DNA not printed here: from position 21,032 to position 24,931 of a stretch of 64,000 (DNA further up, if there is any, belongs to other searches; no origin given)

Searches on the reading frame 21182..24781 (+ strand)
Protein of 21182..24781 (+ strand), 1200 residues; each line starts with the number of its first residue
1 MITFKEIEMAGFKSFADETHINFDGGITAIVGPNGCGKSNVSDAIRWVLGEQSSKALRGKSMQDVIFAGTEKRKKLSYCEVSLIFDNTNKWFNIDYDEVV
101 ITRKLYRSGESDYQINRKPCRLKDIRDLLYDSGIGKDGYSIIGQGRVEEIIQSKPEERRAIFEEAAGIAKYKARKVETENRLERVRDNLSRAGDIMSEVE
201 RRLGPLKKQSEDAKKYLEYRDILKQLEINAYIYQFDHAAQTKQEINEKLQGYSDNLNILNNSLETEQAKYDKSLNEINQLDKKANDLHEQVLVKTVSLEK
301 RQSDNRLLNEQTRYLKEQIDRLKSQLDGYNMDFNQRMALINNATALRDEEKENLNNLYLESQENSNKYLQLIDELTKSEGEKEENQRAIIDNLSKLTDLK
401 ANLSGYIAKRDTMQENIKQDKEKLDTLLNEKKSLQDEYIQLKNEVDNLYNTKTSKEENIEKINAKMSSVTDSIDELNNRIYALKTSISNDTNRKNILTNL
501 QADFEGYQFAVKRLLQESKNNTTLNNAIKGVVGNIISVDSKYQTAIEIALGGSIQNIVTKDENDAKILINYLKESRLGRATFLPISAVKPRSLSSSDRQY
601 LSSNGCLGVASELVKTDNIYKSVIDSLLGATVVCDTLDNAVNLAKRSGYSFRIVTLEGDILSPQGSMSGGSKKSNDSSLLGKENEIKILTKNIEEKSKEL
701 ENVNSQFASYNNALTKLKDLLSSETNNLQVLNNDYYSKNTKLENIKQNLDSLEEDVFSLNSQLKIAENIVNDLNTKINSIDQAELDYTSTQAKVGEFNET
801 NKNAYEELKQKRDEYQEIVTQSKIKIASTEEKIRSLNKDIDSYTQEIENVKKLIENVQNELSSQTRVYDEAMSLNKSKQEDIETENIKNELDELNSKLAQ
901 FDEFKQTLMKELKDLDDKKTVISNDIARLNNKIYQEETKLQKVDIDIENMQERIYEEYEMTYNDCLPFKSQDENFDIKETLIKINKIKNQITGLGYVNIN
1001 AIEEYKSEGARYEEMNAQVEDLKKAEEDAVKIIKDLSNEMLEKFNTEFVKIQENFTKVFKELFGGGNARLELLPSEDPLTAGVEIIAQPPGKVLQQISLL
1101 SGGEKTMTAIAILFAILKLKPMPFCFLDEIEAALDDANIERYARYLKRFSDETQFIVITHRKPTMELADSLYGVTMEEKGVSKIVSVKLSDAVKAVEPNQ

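Call 9: search_protein_families(library=pfam, proteins=[window:21182-24781:+], max_evalue=0.001)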
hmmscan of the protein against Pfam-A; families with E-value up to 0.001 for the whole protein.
window:21182-24781:+ (1200 aa): 6 families
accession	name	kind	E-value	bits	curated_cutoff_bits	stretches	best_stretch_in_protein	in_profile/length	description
PF02463.25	SMC_N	-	6.9e-71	238.6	40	1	5-1183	3-220/220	RecF/RecN/SMC N terminal domain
PF06470.18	SMC_hinge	-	1.5e-29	103.1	22.5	1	527-644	3-116/116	SMC proteins Flexible Hinge Domain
PF13476.12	AAA_23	-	1.6e-14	55.5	27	1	7-248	2-192/201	AAA domain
PF13175.12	AAA_15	-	1.6e-14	54.8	32.1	1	5-384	4-284/374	AAA ATPase domain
PF13304.12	AAA_21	-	4.6e-08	33.9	27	1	27-127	1-121/304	AAA domain, putative AbiEii toxin, Type IV TA system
PF13555.12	AAA_29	-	6e-05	23.2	27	1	6-50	3-47/61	P-loop containing region of AAA domain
